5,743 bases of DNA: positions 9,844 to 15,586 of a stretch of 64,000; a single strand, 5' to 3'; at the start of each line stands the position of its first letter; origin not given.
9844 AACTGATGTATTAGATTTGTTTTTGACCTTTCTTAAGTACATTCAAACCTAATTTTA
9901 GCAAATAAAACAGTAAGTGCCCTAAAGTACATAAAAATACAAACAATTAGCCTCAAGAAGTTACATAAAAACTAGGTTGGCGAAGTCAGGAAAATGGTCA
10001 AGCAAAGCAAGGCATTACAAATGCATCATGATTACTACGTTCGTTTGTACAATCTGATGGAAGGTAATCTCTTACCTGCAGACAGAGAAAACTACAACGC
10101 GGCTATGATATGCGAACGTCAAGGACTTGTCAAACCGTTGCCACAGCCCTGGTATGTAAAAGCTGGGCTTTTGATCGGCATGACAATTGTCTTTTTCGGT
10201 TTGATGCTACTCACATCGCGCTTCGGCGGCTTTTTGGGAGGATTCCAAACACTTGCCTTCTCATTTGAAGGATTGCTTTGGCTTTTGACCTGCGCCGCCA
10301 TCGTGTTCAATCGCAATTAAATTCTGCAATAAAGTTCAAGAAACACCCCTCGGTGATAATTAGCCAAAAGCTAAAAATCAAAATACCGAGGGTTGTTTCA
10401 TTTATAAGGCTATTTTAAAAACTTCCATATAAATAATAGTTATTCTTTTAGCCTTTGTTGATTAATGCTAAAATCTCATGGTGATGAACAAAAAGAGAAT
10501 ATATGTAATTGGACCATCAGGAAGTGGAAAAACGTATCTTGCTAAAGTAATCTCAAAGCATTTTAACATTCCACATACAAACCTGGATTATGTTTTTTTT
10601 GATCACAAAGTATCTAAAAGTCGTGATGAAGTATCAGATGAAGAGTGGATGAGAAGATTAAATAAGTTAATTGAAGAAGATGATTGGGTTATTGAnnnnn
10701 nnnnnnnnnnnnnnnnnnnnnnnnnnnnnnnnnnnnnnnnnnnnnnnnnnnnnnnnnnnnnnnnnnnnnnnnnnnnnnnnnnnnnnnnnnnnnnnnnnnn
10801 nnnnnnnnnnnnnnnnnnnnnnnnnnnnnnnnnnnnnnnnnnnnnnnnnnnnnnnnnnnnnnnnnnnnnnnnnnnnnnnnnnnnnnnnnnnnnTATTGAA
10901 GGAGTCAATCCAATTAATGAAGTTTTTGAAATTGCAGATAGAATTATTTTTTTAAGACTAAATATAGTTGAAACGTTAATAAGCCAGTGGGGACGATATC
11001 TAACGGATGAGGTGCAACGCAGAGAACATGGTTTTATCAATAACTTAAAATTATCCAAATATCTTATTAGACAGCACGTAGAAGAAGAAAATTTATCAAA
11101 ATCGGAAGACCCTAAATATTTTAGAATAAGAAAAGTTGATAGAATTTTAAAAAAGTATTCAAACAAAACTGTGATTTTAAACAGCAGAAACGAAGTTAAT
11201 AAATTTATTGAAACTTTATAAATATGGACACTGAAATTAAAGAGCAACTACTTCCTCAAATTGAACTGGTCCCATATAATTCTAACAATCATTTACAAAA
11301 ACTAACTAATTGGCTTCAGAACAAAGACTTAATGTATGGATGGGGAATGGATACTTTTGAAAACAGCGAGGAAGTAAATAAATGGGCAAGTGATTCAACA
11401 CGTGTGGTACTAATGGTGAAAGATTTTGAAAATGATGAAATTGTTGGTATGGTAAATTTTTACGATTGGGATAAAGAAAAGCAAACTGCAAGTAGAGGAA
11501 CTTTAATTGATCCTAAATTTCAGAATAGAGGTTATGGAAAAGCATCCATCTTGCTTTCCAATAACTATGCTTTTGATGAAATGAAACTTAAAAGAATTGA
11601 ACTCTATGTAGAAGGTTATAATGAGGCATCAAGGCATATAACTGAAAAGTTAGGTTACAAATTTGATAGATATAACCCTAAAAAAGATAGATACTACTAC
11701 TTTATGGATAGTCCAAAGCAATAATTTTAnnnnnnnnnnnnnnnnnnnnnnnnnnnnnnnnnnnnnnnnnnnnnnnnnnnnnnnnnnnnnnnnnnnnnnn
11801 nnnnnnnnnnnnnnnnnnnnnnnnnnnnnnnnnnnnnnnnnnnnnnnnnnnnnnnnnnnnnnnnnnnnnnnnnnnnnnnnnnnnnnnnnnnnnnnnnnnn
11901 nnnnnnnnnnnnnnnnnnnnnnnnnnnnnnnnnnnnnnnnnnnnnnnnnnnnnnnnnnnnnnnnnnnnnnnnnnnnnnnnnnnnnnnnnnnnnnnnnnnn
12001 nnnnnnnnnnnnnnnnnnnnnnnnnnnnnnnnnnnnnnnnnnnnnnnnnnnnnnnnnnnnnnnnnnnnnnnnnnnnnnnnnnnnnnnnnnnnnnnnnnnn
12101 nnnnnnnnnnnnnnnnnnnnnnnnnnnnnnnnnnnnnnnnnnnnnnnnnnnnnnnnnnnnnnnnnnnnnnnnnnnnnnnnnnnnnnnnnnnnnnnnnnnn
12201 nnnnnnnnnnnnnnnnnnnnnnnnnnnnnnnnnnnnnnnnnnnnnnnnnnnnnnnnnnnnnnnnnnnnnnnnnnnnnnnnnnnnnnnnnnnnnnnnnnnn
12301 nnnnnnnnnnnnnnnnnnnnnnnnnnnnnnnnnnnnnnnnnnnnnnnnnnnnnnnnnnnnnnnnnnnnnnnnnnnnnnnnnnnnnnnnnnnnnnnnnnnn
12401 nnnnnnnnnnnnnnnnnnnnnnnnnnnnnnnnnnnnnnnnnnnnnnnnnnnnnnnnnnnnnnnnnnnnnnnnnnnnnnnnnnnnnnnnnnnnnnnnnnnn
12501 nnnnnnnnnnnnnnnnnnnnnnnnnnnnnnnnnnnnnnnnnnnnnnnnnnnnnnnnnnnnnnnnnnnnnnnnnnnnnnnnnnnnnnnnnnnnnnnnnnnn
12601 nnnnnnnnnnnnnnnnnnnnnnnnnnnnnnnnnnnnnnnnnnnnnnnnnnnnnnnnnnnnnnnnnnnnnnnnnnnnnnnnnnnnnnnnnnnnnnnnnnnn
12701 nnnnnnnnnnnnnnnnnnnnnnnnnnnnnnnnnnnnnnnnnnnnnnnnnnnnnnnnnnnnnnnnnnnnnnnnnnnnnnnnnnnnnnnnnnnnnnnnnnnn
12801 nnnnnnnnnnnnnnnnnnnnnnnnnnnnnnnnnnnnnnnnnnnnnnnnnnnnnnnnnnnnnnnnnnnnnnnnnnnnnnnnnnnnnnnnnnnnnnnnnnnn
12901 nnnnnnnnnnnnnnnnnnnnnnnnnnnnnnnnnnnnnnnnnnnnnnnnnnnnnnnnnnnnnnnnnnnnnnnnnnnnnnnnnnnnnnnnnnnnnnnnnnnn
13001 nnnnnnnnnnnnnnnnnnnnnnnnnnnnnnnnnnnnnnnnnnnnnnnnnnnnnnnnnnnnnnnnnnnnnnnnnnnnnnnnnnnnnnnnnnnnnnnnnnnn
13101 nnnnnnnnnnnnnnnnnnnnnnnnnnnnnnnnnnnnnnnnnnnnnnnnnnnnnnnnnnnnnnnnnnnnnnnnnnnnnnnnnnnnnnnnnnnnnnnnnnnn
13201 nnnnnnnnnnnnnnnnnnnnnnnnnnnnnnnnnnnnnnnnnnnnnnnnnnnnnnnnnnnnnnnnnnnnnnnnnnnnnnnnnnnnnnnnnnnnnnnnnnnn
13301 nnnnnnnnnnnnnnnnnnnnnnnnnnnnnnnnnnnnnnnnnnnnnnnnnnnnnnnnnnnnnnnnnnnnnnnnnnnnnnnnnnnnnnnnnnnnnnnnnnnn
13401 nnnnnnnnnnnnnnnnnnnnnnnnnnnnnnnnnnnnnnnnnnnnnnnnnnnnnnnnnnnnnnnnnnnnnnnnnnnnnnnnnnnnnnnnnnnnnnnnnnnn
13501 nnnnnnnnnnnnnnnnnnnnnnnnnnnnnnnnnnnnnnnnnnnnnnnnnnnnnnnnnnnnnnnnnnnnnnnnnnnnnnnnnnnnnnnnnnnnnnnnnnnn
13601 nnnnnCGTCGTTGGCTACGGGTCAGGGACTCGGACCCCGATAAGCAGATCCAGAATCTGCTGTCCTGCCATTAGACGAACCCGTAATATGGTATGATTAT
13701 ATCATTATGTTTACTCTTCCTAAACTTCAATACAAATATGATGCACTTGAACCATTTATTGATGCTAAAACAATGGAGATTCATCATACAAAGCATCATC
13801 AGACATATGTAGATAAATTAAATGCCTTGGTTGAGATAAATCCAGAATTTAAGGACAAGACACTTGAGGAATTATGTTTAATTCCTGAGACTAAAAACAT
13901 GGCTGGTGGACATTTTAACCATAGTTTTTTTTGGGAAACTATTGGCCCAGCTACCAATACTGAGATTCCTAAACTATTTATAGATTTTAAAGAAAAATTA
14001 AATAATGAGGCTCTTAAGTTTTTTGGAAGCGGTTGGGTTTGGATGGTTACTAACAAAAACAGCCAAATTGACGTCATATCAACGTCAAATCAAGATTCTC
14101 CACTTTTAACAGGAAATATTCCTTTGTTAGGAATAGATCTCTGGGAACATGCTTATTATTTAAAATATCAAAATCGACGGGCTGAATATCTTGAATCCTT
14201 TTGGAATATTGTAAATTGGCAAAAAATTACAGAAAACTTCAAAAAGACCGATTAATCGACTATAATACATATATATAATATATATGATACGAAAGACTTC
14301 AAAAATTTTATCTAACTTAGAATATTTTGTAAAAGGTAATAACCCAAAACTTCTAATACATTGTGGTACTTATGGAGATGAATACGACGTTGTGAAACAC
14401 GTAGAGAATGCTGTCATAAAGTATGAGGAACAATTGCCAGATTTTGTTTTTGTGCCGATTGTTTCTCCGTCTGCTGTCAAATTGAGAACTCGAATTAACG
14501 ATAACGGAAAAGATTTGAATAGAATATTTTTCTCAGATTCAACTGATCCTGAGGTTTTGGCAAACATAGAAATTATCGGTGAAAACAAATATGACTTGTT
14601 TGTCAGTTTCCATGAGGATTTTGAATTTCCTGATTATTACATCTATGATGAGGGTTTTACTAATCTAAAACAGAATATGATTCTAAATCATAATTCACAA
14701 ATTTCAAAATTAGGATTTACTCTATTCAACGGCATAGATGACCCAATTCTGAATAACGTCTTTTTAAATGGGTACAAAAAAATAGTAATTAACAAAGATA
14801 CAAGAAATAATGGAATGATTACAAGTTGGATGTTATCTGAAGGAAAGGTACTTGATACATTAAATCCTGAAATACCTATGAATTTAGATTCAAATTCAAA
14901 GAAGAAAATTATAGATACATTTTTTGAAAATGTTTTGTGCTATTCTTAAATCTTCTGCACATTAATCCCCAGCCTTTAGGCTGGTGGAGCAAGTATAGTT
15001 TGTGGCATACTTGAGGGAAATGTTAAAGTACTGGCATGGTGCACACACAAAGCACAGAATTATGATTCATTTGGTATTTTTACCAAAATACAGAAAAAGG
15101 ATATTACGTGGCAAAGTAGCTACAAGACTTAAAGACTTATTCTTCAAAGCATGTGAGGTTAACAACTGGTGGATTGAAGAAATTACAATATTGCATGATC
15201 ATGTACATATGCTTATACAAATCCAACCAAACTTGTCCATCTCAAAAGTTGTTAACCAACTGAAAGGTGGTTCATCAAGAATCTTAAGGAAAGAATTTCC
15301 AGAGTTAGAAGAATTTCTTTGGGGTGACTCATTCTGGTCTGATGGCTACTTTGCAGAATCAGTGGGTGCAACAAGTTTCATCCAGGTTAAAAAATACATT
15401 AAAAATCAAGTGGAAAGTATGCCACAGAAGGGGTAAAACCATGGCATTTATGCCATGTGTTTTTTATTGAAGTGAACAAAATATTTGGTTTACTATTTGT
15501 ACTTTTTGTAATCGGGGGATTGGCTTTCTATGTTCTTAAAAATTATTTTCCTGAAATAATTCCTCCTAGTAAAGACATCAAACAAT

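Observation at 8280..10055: IS1634-like element flanked by very long, variable-length target duplications (65, 132 and 166 bp) in all three copies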

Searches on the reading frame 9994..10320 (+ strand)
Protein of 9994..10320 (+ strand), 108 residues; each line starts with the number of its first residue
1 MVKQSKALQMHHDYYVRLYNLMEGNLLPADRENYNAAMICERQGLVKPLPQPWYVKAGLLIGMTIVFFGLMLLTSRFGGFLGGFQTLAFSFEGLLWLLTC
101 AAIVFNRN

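Call 19: find_encoding_contigs(protein=window:9994-10320:+, flank=5000, max_places=10)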
Protein window:9994-10320:+ (108 aa): no gene with exactly this product is on record in the collection.

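Call 48: find_related_loci(query=window:9994-10320:+, collection=metagenome_contigs, flank=3000)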
Query window:9994-10320:+ (108 aa) in metagenome_contigs; peptide patterns used: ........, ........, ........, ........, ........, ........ (x = any residue, [..] = any of these).
600 stretches matched a pattern, but none encodes a relative of the query by tblastn (E <= 1e-3).

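Call 50: search_protein_families(library=pfam, proteins=[window:9994-10320:+], max_evalue=0.01)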
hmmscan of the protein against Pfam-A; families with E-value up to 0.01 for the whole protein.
window:9994-10320:+ (108 aa): 0 families

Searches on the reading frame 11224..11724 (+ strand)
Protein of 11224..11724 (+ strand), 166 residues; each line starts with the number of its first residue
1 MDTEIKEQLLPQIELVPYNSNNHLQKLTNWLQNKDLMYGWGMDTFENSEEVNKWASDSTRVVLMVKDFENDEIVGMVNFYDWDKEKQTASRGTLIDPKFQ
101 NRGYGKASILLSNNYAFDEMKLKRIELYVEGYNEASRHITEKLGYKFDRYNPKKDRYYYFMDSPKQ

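Call 55: search_protein_families(library=pfam, proteins=[window:11224-11724:+], max_evalue=0.001)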
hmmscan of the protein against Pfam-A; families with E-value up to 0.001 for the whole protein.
window:11224-11724:+ (166 aa): 5 families
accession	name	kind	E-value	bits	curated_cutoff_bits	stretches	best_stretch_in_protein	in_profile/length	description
PF13302.13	Acetyltransf_3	-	6.1e-16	59.8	25.4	1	14-146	3-138/138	Acetyltransferase (GNAT) domain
PF00583.31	Acetyltransf_1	-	2.3e-12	47.6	20.7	1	37-145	13-116/116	Acetyltransferase (GNAT) family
PF13508.13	Acetyltransf_7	-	0.00021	22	27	1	69-146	10-83/84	Acetyltransferase (GNAT) domain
PF13420.13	Acetyltransf_4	-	0.00063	20.2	24.3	1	22-149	7-138/155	Acetyltransferase (GNAT) domain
PF13523.12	Acetyltransf_8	-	0.00084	19.4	27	0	21-148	3-140/145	Acetyltransferase (GNAT) domain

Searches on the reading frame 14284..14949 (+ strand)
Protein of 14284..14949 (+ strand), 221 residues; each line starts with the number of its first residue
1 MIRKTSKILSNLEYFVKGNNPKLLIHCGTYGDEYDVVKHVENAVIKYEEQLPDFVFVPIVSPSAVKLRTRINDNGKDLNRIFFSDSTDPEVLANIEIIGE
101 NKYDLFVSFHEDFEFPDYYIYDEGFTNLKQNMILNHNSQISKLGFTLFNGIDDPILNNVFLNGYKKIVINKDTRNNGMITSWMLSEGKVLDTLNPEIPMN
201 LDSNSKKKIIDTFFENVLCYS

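Call 50: search_protein_families(library=pfam, proteins=[window:14284-14949:+], max_evalue=0.01)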
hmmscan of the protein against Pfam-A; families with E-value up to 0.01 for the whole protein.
window:14284-14949:+ (221 aa): 1 family
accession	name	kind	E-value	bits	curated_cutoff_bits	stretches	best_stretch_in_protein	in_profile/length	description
PF24827.1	AstE_AspA_cat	-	5.7e-06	26.5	25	1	20-87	2-69/192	Succinylglutamate desuccinylase/Aspartoacylase catalytic domain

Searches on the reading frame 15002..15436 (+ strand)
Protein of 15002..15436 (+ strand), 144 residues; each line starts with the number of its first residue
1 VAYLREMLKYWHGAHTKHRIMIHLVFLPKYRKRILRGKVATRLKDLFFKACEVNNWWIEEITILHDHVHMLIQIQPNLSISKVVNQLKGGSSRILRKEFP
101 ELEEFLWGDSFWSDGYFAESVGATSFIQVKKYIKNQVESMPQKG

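Call 50: search_protein_families(library=pfam, proteins=[window:15002-15436:+], max_evalue=0.01)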
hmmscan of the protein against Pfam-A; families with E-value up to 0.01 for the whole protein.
window:15002-15436:+ (144 aa): 2 families
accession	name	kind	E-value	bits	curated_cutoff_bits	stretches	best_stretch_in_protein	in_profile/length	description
PF01797.21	Y1_Tnp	-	9.1e-41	139.2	23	1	17-136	2-121/121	Transposase IS200 like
PF11905.13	DUF3425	-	0.0094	16.4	27.1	0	16-77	31-95/128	Domain of unknown function (DUF3425)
